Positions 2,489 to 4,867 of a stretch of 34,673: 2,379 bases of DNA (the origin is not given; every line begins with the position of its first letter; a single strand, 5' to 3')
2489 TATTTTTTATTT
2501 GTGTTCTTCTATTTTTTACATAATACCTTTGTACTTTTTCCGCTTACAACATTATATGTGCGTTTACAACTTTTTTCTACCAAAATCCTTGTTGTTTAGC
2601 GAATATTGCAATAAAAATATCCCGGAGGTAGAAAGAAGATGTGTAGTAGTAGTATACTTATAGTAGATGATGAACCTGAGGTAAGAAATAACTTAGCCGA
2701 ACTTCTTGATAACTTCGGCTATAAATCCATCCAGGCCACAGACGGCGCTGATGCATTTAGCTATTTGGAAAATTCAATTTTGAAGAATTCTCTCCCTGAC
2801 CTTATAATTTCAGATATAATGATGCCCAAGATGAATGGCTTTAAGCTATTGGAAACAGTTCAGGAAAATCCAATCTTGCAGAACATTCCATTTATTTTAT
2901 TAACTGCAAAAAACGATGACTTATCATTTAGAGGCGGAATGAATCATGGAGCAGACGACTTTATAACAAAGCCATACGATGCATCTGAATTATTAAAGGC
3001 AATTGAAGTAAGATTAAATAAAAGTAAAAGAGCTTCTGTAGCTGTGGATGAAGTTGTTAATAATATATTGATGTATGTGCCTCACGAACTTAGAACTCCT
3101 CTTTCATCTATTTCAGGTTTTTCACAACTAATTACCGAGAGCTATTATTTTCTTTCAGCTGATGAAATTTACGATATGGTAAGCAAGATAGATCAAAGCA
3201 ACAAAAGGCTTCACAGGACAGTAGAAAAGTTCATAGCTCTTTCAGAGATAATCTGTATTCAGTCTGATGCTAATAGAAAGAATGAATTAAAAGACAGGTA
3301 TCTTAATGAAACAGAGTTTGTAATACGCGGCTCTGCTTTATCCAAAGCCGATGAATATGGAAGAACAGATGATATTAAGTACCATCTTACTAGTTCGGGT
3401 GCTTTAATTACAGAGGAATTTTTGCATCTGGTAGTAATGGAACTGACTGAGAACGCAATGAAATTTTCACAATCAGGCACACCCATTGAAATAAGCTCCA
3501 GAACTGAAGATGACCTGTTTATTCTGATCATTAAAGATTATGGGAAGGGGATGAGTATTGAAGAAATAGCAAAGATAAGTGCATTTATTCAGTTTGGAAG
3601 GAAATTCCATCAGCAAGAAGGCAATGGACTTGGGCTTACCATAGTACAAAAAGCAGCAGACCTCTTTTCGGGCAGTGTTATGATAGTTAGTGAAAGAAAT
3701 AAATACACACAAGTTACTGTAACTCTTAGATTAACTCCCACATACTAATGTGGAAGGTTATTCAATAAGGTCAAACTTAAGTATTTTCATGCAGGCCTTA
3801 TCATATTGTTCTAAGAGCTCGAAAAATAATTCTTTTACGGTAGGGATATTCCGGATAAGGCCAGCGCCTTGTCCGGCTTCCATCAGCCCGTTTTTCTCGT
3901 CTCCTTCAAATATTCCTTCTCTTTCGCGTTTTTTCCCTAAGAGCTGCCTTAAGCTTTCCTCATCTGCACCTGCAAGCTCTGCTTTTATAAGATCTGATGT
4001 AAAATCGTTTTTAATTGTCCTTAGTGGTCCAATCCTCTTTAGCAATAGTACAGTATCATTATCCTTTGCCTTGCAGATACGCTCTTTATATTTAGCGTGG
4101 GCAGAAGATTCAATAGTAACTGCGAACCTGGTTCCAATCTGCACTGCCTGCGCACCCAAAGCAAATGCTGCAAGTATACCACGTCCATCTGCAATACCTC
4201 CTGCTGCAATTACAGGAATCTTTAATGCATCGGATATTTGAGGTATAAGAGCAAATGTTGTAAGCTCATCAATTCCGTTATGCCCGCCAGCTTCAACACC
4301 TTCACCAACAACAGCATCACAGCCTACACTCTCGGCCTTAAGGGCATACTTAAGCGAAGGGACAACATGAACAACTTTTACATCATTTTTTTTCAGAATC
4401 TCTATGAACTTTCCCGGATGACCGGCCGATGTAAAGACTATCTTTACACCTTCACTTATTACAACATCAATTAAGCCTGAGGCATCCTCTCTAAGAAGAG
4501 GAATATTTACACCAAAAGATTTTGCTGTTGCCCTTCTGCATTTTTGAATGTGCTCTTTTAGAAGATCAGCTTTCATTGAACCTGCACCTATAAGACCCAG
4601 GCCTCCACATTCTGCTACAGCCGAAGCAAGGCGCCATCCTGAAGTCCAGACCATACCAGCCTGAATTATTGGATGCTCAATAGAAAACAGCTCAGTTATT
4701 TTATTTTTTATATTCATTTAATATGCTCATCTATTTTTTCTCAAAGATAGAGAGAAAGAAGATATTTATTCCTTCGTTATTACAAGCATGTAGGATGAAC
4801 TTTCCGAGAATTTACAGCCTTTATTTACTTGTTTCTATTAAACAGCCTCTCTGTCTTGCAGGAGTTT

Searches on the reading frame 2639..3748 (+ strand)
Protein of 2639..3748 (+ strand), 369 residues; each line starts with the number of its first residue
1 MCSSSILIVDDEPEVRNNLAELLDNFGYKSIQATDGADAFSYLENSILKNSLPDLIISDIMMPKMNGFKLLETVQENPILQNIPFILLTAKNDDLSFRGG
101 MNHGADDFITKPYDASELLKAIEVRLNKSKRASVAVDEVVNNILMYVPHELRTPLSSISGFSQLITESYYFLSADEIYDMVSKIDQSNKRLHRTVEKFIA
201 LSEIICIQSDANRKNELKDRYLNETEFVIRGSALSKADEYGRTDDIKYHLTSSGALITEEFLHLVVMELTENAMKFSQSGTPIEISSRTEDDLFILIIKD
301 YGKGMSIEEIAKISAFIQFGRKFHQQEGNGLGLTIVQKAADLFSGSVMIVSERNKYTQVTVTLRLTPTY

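Call 3: search_protein_families(library=pfam, proteins=[window:2639-3748:+], max_evalue=0.001)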
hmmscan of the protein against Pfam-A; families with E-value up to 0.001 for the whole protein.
window:2639-3748:+ (369 aa): 6 families
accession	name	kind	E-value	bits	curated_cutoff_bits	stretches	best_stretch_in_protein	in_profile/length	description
PF00072.30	Response_reg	-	3.1e-26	92.2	30.2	1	6-123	1-111/111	Response regulator receiver domain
PF02518.31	HATPase_c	-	1e-18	68.2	26.4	1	259-366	3-110/111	Histidine kinase-, DNA gyrase B-, and HSP90-like ATPase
PF00512.31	HisKA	-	7.5e-11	42.4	26.9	1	144-204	6-63/66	His Kinase A (phospho-acceptor) domain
PF13581.12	HATPase_c_2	-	2.8e-05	24.6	27.4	0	262-360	32-124/127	Histidine kinase-like ATPase domain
PF13589.12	HATPase_c_3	-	0.00016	22.2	25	1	263-365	4-105/137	Histidine kinase-, DNA gyrase B-, and HSP90-like ATPase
PF14501.12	HATPase_c_5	-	0.00093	19.5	22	0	271-358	15-97/102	GHKL domain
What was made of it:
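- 2639..3748 (+): Hybrid REC-HisKA-HATPase_c kinase gene (369 aa, no sensor domain), the regulated target. Pfam (call 3).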

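Call 14: find_encoding_contigs(protein=window:2639-3748:+, flank=6000, max_places=10)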
Protein window:2639-3748:+ (369 aa): 1 contig read that carries it; 1 place shown.
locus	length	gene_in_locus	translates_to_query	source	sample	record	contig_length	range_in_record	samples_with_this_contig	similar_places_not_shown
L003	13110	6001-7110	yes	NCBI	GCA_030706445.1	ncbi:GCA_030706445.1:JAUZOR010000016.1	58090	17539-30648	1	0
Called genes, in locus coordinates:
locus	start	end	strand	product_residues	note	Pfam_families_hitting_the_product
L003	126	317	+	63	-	-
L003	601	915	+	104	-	PF00532:Peripla_BP_1 (weak)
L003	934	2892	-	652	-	PF00578:AhpC-TSA, PF08534:Redoxin (weak), PF13905:Thioredoxin_8, PF08450:SGL (faint), PF01436:NHL (faint), PF25021:TEN_NHL (faint)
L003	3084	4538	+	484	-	PF00989:PAS, PF08448:PAS_4, PF13188:PAS_8 (faint), PF13426:PAS_9, PF00512:HisKA, PF02518:HATPase_c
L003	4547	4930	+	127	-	PF00072:Response_reg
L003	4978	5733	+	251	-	PF00072:Response_reg, PF04397:LytTR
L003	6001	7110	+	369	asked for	PF00072:Response_reg, PF13581:HATPase_c_2 (faint), PF00512:HisKA, PF02518:HATPase_c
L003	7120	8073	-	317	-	PF00478:IMPDH, PF03060:NMO, PF05690:ThiG (weak), PF01070:FMN_dh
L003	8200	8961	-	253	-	PF01904:DUF72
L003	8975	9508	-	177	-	PF00080:Sod_Cu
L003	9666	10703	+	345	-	PF03417:AAT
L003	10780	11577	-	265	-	PF05239:PRC (weak)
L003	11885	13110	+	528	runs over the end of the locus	PF00355:Rieske, PF13806:Rieske_2, PF03486:HI0933_like (faint), PF07992:Pyr_redox_2, PF13738:Pyr_redox_3, PF00070:Pyr_redox, PF14759:Reductase_C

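Call 25: find_related_loci(query=window:2639-3748:+, collection=metagenome_contigs, flank=3000)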
Query window:2639-3748:+ (369 aa) in metagenome_contigs; peptide patterns used: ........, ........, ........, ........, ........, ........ (x = any residue, [..] = any of these).
185 stretches matched a pattern; 44 encode a relative of the query (tblastn E <= 1e-3); 44 distinct loci.
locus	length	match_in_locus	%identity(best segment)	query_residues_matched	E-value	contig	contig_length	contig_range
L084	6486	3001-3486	39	1-170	2e-23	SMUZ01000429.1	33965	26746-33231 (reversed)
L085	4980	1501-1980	38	3-170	4e-22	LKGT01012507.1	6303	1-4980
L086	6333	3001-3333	43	7-123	2e-19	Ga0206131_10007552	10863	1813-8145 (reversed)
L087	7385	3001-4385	37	6-366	5e-19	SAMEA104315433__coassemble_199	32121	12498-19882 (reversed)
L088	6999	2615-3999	37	6-366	5e-19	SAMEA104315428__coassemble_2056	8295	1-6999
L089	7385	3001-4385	38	6-355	6e-19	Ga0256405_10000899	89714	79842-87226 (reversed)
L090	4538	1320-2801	36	4-357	1e-18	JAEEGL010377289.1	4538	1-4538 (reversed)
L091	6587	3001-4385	36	4-366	1e-18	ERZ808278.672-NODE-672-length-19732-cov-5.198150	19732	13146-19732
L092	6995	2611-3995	36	6-366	5e-18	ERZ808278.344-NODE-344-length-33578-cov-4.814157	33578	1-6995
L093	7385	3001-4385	36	6-366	5e-18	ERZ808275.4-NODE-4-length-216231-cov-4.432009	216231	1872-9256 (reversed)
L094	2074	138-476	36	6-123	1e-17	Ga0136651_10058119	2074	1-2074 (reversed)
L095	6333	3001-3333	38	4-118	2e-17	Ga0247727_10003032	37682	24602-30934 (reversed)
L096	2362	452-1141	27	6-261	3e-17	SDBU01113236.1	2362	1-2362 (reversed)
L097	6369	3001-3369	34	5-132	2e-16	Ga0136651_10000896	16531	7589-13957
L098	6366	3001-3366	36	1-127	8e-15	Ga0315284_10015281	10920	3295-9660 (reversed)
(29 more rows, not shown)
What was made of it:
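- Tried and rejected: Metagenome scan with the hybrid kinase (call 25).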

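Call 26: find_homologous_proteins(query=window:2639-3748:+, max_evalue=1e-30)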
Query window:2639-3748:+ (369 aa): 426 proteins with E <= 1e-30 among 8000 candidates; the best 120 are listed.
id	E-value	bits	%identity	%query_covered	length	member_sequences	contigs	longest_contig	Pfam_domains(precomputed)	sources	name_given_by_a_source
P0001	2.8e-231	785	98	100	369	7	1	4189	PF13581.13,PF02518.32,PF00512.32,PF00072.31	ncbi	ncbi:MAG: response regulator [Clostridiales bacterium]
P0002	9.8e-127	441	59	98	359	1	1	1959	PF02518.32,PF00512.32,PF00072.31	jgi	jgi:CheY-like chemotaxis protein/anti-sigma regulatory factor (Ser/Thr protein kinase)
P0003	5.4e-109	383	51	98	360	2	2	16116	PF02518.32,PF00512.32,PF00072.31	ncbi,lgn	ncbi:MAG: response regulator [Bacillota bacterium]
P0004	2.8e-101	357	49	97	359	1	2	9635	PF02518.32,PF00512.32,PF00072.31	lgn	-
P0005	2.1e-99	351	47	98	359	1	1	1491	PF02518.32,PF00072.31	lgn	-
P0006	2.1e-91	325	46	98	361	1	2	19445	PF02518.32,PF00512.32,PF00072.31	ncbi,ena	-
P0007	1.5e-89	319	44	98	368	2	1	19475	PF02518.32,PF00512.32,PF00072.31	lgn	-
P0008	2.8e-83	298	43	98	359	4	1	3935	PF02518.32,PF00512.32,PF00072.31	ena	-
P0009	4.9e-79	284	40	97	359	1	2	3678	PF02518.32,PF00512.32,PF00072.31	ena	-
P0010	6.3e-77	277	42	97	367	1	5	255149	PF02518.32,PF00512.32,PF00072.31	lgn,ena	-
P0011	1.6e-76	276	42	98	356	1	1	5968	PF02518.32,PF00512.32,PF00072.31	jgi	jgi:two-component system, sensor histidine kinase and response regulator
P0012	1.4e-75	273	41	97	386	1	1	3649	PF02518.32,PF00512.32,PF00072.31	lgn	-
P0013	1.5e-75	273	42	97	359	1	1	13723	PF02518.32,PF00512.32,PF00072.31,PF14501.13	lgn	-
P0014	4.1e-75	271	41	98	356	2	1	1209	PF02518.32,PF00512.32,PF13589.13,PF00072.31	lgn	-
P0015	6.4e-75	271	38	98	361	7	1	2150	PF02518.32,PF00512.32,PF00072.31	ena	-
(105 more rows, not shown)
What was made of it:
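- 2639..3748 (+): Orthologs come from call 26.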

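Call 27: find_encoding_contigs(protein=P0001, flank=3000, max_places=4)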
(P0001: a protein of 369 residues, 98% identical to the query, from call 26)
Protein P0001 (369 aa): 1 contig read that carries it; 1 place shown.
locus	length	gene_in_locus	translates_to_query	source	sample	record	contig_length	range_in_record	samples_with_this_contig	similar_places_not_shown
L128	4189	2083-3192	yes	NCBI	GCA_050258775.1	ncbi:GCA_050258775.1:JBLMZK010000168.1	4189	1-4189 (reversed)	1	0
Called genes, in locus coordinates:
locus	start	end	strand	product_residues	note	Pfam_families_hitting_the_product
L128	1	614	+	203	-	PF02518:HATPase_c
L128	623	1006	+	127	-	PF00072:Response_reg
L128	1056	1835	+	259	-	PF00072:Response_reg, PF04397:LytTR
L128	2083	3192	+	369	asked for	PF00072:Response_reg, PF13581:HATPase_c_2 (faint), PF00512:HisKA, PF02518:HATPase_c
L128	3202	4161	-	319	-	PF00478:IMPDH, PF03060:NMO, PF01070:FMN_dh (weak)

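Call 28: find_encoding_contigs(protein=P0002, flank=3000, max_places=3)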
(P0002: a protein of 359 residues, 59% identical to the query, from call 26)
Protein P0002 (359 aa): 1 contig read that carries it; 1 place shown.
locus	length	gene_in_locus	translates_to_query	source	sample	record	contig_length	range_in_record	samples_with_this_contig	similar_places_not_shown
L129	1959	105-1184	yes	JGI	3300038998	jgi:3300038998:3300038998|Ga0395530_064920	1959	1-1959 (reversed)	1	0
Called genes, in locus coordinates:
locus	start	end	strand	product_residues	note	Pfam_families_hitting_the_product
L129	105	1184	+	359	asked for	PF00072:Response_reg, PF00512:HisKA, PF02518:HATPase_c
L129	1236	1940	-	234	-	PF03060:NMO, PF01070:FMN_dh (weak)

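Call 29: find_encoding_contigs(protein=P0003, flank=3000, max_places=3)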
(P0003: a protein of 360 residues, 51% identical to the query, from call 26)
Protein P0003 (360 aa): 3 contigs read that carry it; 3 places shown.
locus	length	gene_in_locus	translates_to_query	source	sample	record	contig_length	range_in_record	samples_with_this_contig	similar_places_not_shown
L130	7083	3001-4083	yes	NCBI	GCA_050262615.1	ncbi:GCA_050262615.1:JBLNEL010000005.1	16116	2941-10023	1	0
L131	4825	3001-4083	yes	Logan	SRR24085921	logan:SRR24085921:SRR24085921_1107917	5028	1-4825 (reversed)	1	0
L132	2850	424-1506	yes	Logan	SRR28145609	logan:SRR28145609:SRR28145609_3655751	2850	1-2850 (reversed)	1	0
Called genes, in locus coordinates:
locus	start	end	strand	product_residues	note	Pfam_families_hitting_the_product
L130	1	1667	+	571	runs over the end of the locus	PF00989:PAS (weak), PF08447:PAS_3 (weak), PF13426:PAS_9, PF00989:PAS, PF08448:PAS_4, PF13426:PAS_9, PF00512:HisKA, PF02518:HATPase_c, +1 more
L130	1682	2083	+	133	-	PF00072:Response_reg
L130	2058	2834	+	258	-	PF00072:Response_reg, PF04397:LytTR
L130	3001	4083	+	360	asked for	PF00072:Response_reg, PF00512:HisKA, PF02518:HATPase_c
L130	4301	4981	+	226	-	PF06971:Put_DNA-bind_N, PF02629:CoA_binding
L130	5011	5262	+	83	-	PF01257:2Fe-2S_thioredx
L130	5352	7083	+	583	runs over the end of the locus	PF12838:Fer4_7 (faint), PF13187:Fer4_9 (weak), PF13237:Fer4_10 (weak), PF02906:Fe_hyd_lg_C, PF04060:FeS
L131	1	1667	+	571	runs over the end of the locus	PF00989:PAS (weak), PF08447:PAS_3 (weak), PF13426:PAS_9, PF00989:PAS, PF08448:PAS_4, PF13426:PAS_9, PF00512:HisKA, PF02518:HATPase_c, +1 more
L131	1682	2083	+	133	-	PF00072:Response_reg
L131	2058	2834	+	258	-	PF00072:Response_reg, PF04397:LytTR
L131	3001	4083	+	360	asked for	PF00072:Response_reg, PF00512:HisKA, PF02518:HATPase_c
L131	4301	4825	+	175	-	?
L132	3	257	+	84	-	?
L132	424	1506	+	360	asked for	PF00072:Response_reg, PF00512:HisKA, PF02518:HATPase_c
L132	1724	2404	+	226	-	PF06971:Put_DNA-bind_N, PF02629:CoA_binding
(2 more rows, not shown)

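Call 30: find_encoding_contigs(protein=P0004, flank=3000, max_places=3)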
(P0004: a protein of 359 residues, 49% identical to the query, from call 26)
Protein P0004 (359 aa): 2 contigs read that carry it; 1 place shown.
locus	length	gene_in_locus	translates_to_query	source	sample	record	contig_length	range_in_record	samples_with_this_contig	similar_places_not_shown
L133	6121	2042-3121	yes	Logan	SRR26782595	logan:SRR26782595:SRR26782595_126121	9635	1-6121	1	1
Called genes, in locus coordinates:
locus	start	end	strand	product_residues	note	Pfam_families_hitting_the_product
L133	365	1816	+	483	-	PF13505:OMP_b-brl (weak), PF02412:TSP_3 (faint), PF00691:OmpA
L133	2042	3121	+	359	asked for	PF00072:Response_reg, PF00512:HisKA, PF02518:HATPase_c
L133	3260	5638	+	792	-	PF17201:Cache_3-Cache_2, PF17203:sCache_3_2 (weak), PF02743:dCache_1, PF17202:sCache_3_3, PF00672:HAMP (weak), PF18947:HAMP_2, PF00015:MCPsignal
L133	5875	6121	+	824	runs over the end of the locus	PF00501:AMP-binding, PF23562:AMP-binding_C_3 (weak), PF00550:PP-binding, PF01553:Acyltransferase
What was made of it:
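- On LytTR-type operator (binding site of an AgrA/AlgR/LytR-family regulator): L133 is an exception (call 30).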

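Call 36: find_encoding_contigs(protein=P0006, flank=3000, max_places=2)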
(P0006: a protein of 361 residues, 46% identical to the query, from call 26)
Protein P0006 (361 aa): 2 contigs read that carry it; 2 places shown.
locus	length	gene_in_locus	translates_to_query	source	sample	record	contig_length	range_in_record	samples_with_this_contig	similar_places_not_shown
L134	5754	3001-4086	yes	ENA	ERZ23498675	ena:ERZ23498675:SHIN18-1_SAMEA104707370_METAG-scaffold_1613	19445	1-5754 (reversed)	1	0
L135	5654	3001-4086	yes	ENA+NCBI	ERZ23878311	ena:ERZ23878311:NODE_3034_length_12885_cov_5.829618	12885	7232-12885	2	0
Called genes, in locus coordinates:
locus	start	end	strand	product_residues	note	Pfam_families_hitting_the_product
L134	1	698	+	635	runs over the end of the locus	-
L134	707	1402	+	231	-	PF00512:HisKA, PF02518:HATPase_c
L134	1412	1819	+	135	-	PF00072:Response_reg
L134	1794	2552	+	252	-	PF00072:Response_reg, PF04397:LytTR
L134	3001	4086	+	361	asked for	PF00072:Response_reg, PF00512:HisKA, PF02518:HATPase_c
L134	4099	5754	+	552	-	?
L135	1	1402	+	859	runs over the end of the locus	PF02743:dCache_1, PF13188:PAS_8 (faint), PF13426:PAS_9 (weak), PF00989:PAS, PF08448:PAS_4, PF13426:PAS_9, PF00512:HisKA, PF02518:HATPase_c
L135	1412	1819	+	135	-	PF00072:Response_reg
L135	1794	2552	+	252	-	PF00072:Response_reg, PF04397:LytTR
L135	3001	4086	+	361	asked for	PF00072:Response_reg, PF00512:HisKA, PF02518:HATPase_c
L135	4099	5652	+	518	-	?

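Call 37: find_encoding_contigs(protein=P0007, flank=3000, max_places=2)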
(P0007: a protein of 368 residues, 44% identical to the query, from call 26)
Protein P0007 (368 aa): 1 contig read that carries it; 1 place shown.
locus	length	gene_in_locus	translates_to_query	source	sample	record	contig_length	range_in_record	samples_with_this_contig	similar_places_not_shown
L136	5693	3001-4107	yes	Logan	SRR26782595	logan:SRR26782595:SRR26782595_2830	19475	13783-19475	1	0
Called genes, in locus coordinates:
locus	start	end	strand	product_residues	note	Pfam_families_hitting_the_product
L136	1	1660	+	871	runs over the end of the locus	PF02743:dCache_1, PF00672:HAMP (weak), PF13426:PAS_9 (weak), PF00989:PAS, PF08448:PAS_4, PF13426:PAS_9, PF00512:HisKA, PF02518:HATPase_c, +1 more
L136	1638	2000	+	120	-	PF00072:Response_reg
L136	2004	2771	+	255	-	PF00072:Response_reg, PF04397:LytTR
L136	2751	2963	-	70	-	-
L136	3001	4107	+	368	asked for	PF00072:Response_reg, PF00512:HisKA, PF02518:HATPase_c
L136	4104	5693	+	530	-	?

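Call 38: find_encoding_contigs(protein=P0008, flank=3000, max_places=2)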
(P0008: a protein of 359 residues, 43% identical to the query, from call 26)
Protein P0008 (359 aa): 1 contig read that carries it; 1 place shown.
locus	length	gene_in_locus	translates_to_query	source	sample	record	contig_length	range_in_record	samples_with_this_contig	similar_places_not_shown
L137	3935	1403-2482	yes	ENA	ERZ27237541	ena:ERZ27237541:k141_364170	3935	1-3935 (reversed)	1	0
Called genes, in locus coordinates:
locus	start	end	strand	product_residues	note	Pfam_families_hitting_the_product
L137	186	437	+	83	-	-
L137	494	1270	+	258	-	PF00072:Response_reg, PF04397:LytTR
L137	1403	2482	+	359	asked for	PF00072:Response_reg, PF00512:HisKA, PF02518:HATPase_c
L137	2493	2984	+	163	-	PF01584:CheW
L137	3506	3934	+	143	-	?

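Call 55: find_encoding_contigs(protein=P0005, flank=3000, max_places=2)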
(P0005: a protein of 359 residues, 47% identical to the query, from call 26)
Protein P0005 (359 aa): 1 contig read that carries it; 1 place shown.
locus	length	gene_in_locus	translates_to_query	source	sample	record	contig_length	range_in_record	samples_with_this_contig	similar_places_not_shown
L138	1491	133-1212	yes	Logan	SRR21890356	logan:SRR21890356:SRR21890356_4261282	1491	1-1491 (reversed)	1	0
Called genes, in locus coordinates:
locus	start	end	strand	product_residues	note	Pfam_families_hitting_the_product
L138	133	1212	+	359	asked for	PF00072:Response_reg, PF02518:HATPase_c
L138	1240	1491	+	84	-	?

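Call 56: find_encoding_contigs(protein=P0010, flank=3000, max_places=2)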
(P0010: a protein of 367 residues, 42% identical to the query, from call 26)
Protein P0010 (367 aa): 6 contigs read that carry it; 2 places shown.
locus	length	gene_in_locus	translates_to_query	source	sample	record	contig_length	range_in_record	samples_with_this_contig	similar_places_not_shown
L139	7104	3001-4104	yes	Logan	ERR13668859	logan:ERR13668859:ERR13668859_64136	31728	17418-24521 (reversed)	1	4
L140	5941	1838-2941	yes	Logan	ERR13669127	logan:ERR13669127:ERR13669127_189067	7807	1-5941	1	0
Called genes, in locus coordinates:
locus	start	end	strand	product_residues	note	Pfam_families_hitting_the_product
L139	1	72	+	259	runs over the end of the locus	PF01975:SurE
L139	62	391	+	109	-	-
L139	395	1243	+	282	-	PF08668:HDOD, PF01966:HD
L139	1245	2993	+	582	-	PF00512:HisKA, PF02518:HATPase_c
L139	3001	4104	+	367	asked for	PF00072:Response_reg, PF00512:HisKA, PF02518:HATPase_c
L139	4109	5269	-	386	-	PF13439:Glyco_transf_4, PF13579:Glyco_trans_4_4, PF00534:Glycos_transf_1, PF13692:Glyco_trans_1_4, PF13524:Glyco_trans_1_2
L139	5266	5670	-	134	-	-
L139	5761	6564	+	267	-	PF01209:Ubie_methyltran, PF13489:Methyltransf_23, PF13847:Methyltransf_31, PF08241:Methyltransf_11, PF08242:Methyltransf_12, PF13649:Methyltransf_25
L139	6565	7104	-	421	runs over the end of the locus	PF07690:MFS_1, PF11700:ATG22, PF07690:MFS_1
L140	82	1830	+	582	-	PF00512:HisKA, PF02518:HATPase_c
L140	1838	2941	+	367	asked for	PF00072:Response_reg, PF00512:HisKA, PF02518:HATPase_c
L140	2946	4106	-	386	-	PF13439:Glyco_transf_4, PF13579:Glyco_trans_4_4, PF00534:Glycos_transf_1, PF13692:Glyco_trans_1_4, PF13524:Glyco_trans_1_2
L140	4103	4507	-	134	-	-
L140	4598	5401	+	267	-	PF01209:Ubie_methyltran, PF13489:Methyltransf_23, PF13847:Methyltransf_31, PF08241:Methyltransf_11, PF08242:Methyltransf_12, PF13649:Methyltransf_25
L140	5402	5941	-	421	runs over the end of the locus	PF07690:MFS_1, PF11700:ATG22, PF07690:MFS_1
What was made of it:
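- Tried and rejected: It sits 7 nt behind another kinase gene in a different context (call 56), so it is not an ortholog for this purpose.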

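Call 62: search_protein_families(library=ncbifam, proteins=[window:2639-3748:+], max_evalue=0.00001)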
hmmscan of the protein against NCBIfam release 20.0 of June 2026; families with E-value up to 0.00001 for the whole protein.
window:2639-3748:+ (369 aa): 135 families (the best 25 are shown)
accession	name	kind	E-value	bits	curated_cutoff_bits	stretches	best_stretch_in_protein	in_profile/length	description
NF038297.2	hybrid_HK_HrmK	equivalog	1.5e-29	103.2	725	2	137-367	232-459/607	hybrid histidine kinase/response regulator HrmK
NF047465.1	hybrid_HK_LvrA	exception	3.6e-29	101.4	1200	1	4-363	468-816/819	hybrid histidine kinase/response regulator LvrA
NF008099.0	PRK10841.1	equivalog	4.3e-27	94.3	920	2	5-131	826-945/949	two-component system sensor histidine kinase RcsC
TIGR02154.1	PhoB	equivalog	1.2e-24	86.9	296.2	1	4-134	3-128/226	phosphate regulon transcriptional regulator PhoB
NF011874.0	PRK15347.1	equivalog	4.5e-24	84.5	852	2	126-365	384-614/921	two component system sensor kinase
NF045944.1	ResRegRpaBCyano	equivalog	3.7e-23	82.1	330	1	7-139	1-125/229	response regulator transcription factor RpaB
NF033120.0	vanR_FM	exception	4e-23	82.3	460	1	3-131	3-123/231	vancomycin resistance response regulator transcription factor, VanR-F/VanR-M family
TIGR02966.1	phoR_proteo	equivalog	1.8e-22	79.8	334.2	1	138-362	112-332/333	phosphate regulon sensor histidine kinase PhoR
NF053854.1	RespRegPhoBBctds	equivalog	3.1e-22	79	270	1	6-139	1-128/225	two-component system response regulator PhoB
NF040689.1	MtrAB_MtrA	equivalog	4.9e-22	78.4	300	1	6-138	1-125/219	MtrAB system response regulator MtrA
NF033117.2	vanR_ACDEGLN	exception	3e-21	76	350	1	6-133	1-120/226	VanR-ABDEGLN family response regulator transcription factor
NF008302.0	PRK11091.1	equivalog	3.2e-21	75.2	838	2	147-365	290-505/779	aerobic respiration two-component sensor histidine kinase ArcB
NF008312.0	PRK11100.1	equivalog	5.2e-21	75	356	1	139-364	255-473/477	two-component system sensor histidine kinase CreC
NF041880.1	EPS_EpsF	equivalog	6.9e-21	74.3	900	2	135-348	269-474/492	response regulator EpsF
NF007135.0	PRK09581.1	equivalog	7.8e-21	74.4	474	1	4-123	3-117/457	PleD family two-component system response regulator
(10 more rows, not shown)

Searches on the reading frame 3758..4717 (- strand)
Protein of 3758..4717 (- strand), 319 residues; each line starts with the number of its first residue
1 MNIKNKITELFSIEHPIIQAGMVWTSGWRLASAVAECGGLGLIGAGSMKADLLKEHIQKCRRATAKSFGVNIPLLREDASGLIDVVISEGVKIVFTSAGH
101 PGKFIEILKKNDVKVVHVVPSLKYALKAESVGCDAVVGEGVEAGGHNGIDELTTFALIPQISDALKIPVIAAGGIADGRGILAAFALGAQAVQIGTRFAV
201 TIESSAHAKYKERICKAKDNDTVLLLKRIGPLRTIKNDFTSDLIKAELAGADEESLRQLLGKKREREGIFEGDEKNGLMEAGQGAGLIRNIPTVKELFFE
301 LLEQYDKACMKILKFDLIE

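Call 3: search_protein_families(library=pfam, proteins=[window:3758-4717:-], max_evalue=0.001)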
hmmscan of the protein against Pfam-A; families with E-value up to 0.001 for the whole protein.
window:3758-4717:- (319 aa): 7 families
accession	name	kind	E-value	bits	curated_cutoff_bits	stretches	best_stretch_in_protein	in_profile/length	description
PF03060.21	NMO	-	8.7e-69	232.9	28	2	83-303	106-330/331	Nitronate monooxygenase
PF00478.31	IMPDH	-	1.1e-12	48.1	25.6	1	2-210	22-251/345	IMP dehydrogenase / GMP reductase domain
PF01070.24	FMN_dh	-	8.2e-08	32.1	24.9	1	123-201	230-308/350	FMN-dependent dehydrogenase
PF05690.20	ThiG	-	6.3e-06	26.2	23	1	117-204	129-213/247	Thiazole biosynthesis protein ThiG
PF01180.27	DHO_dh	-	0.00017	21.3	27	1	154-199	226-273/291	Dihydroorotate dehydrogenase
PF01645.23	Glu_synthase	-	0.00032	20.4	20.4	0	166-206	275-315/369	Conserved region in glutamate synthase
PF00977.27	His_biosynth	-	0.00043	20.2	23.6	1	122-197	149-221/228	Histidine biosynthesis protein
